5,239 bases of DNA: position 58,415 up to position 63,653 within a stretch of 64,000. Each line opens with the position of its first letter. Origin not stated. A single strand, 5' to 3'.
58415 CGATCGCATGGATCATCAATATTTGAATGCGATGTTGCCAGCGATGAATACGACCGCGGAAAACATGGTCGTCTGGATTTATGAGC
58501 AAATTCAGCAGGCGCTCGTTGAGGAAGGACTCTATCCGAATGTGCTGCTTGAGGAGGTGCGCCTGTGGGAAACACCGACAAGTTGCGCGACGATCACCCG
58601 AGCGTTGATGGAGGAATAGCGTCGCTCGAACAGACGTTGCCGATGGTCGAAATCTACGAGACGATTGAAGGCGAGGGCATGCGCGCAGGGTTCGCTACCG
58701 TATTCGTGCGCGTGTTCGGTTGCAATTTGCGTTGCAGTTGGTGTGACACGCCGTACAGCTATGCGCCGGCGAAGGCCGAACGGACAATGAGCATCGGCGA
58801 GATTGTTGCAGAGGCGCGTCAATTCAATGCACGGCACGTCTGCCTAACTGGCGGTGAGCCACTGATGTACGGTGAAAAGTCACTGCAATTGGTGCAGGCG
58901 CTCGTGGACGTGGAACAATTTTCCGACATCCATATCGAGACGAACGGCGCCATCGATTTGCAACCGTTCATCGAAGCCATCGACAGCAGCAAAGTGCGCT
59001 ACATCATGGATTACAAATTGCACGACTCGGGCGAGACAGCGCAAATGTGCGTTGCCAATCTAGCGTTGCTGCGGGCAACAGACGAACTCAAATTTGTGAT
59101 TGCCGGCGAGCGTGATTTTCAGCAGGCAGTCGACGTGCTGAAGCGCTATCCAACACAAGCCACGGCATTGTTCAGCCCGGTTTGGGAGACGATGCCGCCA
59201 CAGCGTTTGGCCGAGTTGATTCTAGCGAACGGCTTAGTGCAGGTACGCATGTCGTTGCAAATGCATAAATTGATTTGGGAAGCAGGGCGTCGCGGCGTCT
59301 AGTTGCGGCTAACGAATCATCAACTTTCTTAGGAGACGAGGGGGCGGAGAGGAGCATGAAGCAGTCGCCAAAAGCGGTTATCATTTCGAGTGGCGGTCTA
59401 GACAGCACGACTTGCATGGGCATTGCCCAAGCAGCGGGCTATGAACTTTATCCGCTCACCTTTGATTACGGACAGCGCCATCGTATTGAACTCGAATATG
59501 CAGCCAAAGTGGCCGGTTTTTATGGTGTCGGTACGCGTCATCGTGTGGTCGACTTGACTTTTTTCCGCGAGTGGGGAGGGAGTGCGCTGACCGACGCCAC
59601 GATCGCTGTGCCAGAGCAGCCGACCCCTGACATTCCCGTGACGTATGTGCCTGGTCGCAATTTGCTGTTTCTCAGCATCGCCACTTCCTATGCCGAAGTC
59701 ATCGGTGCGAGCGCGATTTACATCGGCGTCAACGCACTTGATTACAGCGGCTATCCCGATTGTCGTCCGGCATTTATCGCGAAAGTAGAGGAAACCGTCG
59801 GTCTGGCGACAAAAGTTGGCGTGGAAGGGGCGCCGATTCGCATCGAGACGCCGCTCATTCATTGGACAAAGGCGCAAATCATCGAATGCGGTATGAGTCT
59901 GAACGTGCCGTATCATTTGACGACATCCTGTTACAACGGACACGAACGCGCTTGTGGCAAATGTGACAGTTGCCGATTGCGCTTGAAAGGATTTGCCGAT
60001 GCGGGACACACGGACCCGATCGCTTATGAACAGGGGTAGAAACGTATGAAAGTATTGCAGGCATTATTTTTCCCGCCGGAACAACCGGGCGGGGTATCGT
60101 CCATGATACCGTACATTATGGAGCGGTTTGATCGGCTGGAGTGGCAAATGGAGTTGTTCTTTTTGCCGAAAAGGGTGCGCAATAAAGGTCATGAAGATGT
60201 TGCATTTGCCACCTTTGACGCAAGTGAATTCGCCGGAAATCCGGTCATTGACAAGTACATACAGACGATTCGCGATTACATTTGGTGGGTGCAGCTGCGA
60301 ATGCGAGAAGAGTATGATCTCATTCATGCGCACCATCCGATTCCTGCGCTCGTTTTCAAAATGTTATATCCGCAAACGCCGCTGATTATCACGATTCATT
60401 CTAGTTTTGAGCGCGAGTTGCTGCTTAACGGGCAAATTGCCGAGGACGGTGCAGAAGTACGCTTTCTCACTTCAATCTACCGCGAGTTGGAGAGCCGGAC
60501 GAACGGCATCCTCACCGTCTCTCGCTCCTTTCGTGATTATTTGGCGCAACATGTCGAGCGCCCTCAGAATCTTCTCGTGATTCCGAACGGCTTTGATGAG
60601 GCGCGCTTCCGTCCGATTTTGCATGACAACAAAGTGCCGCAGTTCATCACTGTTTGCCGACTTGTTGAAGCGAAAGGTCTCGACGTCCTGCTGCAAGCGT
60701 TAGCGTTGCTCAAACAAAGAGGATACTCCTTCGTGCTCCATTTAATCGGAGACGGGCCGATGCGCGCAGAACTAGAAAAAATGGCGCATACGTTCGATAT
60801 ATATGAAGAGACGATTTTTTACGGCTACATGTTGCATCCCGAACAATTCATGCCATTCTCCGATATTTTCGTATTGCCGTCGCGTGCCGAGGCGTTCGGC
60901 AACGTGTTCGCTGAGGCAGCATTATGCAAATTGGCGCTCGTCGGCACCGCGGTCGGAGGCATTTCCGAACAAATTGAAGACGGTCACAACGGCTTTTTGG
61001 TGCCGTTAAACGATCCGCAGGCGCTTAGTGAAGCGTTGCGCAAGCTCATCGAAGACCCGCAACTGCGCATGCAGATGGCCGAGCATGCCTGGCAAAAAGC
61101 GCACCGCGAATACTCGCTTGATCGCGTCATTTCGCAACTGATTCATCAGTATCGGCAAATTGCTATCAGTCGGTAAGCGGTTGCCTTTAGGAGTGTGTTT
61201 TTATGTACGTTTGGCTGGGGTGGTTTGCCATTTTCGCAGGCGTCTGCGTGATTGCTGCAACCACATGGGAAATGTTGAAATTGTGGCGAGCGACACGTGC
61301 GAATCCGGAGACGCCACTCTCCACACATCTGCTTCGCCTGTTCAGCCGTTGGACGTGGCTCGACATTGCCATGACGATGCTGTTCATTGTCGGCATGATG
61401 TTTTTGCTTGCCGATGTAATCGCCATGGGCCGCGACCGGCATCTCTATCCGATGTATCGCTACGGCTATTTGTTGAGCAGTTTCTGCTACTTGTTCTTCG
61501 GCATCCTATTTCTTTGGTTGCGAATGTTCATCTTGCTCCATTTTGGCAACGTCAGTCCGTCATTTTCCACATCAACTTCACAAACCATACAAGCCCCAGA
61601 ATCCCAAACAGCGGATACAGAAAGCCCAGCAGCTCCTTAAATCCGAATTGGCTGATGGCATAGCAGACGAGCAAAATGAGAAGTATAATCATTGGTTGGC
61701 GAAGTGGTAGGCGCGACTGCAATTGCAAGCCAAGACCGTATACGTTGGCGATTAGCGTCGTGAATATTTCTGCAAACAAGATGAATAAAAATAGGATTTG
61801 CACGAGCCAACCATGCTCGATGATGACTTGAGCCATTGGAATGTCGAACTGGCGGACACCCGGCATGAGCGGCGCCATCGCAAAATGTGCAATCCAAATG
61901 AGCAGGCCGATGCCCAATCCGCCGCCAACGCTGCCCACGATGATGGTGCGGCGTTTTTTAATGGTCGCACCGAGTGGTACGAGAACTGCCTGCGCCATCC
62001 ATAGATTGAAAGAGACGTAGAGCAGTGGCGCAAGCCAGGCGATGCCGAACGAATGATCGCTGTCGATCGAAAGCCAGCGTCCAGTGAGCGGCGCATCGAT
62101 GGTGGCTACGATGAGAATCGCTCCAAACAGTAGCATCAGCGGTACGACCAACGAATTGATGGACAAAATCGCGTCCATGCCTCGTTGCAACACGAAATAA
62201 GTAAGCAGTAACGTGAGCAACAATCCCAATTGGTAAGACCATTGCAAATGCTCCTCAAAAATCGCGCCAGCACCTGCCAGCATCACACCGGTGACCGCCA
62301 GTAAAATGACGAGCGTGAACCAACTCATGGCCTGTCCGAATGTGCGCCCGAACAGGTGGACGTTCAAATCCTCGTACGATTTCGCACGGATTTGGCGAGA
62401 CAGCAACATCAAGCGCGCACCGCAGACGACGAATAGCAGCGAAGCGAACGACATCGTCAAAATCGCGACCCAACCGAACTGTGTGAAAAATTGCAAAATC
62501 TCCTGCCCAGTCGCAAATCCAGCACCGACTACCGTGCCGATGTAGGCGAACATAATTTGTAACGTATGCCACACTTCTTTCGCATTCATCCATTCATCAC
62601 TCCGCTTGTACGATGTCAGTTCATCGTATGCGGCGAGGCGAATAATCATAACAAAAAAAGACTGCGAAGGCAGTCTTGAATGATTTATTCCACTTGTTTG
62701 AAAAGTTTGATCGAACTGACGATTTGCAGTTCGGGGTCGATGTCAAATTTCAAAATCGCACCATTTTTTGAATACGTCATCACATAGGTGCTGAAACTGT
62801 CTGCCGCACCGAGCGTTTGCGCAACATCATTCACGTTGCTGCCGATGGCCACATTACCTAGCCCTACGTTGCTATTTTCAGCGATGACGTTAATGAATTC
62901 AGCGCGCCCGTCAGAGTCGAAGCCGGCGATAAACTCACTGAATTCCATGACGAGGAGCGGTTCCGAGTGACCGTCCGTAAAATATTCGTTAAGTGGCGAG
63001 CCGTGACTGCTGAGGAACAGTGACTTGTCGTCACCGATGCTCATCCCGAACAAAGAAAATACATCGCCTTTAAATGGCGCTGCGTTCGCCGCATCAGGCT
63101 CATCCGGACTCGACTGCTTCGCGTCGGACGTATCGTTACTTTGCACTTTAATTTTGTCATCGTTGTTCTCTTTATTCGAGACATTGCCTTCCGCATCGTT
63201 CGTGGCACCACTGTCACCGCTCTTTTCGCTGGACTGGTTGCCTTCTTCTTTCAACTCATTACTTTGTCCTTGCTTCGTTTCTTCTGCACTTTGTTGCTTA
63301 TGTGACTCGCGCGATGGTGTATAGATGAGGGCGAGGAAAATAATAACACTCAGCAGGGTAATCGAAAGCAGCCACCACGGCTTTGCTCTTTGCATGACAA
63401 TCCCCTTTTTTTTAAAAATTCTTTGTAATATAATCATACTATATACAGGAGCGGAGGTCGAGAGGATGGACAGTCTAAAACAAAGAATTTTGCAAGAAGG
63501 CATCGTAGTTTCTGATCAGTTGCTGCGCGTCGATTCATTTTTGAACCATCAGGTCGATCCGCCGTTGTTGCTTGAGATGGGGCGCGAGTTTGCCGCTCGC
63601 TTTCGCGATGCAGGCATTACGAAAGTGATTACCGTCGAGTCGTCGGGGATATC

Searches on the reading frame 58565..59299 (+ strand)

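Call 19: search_protein_families(library=pfam, proteins=[window:58565-59299:+], max_evalue=0.0001)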
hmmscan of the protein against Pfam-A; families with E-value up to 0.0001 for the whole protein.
window:58565-59299:+ (245 aa): 2 families
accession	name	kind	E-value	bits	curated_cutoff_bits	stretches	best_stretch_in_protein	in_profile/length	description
PF04055.27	Radical_SAM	-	1.5e-12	48.5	29.5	1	51-143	5-101/166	Radical SAM superfamily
PF13353.11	Fer4_12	-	6.1e-07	30.2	22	1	34-115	1-79/137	4Fe-4S single cluster domain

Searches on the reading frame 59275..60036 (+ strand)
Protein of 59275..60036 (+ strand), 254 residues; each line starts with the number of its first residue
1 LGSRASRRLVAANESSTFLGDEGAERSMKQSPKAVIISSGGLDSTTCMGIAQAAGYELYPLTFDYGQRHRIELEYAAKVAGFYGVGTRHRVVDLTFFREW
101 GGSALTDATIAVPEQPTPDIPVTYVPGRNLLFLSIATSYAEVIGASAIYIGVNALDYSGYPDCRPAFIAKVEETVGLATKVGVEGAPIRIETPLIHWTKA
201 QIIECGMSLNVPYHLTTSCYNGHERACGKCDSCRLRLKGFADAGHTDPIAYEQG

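Call 19: search_protein_families(library=pfam, proteins=[window:59275-60036:+], max_evalue=0.0001)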
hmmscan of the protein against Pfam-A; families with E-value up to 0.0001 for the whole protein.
window:59275-60036:+ (254 aa): 1 family
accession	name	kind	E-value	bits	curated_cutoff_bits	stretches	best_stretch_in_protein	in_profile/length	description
PF06508.19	QueC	-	1.7e-77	260.1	22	1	33-243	1-209/210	Queuosine biosynthesis protein QueC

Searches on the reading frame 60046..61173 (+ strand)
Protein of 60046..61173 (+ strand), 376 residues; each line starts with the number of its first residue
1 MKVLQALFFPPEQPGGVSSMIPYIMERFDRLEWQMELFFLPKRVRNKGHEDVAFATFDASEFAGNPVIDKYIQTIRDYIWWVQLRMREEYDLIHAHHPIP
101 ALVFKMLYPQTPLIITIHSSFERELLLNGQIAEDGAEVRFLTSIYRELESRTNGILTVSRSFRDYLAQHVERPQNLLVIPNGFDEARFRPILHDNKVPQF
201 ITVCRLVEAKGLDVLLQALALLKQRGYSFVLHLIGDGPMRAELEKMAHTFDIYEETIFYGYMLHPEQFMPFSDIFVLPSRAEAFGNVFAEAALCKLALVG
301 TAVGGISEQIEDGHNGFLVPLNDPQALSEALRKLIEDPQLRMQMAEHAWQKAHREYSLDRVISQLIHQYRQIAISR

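Call 19: search_protein_families(library=pfam, proteins=[window:60046-61173:+], max_evalue=0.0001)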
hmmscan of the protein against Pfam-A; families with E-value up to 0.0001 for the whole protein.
window:60046-61173:+ (376 aa): 6 families
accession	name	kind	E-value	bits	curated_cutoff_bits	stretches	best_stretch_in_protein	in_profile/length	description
PF00534.26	Glycos_transf_1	-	1.7e-37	129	26.4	1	188-348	6-169/172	Glycosyl transferases group 1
PF13692.12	Glyco_trans_1_4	-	1.6e-32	113.2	27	1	198-337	2-142/142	Glycosyl transferases group 1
PF13439.12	Glyco_transf_4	-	1.6e-16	61.2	28.5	1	14-187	1-170/170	Glycosyltransferase Family 4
PF13579.12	Glyco_trans_4_4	-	6.2e-11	43.3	29.7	1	15-182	1-158/158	Glycosyl transferase 4-like domain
PF20706.3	GT4-conflict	-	1.8e-06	27.6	26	1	107-362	103-382/385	Family 4 Glycosyltransferase in conflict systems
PF13524.12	Glyco_trans_1_2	-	4.4e-06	27.1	25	1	288-366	67-143/144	Glycosyl transferase-like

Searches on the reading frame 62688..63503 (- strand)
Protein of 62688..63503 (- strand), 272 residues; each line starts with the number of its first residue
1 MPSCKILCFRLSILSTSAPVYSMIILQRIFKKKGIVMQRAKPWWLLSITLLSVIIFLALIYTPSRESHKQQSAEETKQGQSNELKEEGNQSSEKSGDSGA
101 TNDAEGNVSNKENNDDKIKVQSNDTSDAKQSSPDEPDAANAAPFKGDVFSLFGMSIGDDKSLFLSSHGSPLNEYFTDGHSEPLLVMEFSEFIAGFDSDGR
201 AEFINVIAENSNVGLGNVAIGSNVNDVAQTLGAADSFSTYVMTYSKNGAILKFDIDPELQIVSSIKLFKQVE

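Call 48: search_protein_families(library=pfam, proteins=[window:62688-63503:-], max_evalue=0.0001)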
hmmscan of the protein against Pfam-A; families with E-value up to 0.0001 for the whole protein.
window:62688-63503:- (272 aa): 0 families

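Call 59: find_encoding_contigs(protein=window:62688-63503:-, flank=10000, max_places=3)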
Protein window:62688-63503:- (272 aa): no gene with exactly this product is on record in the collection.
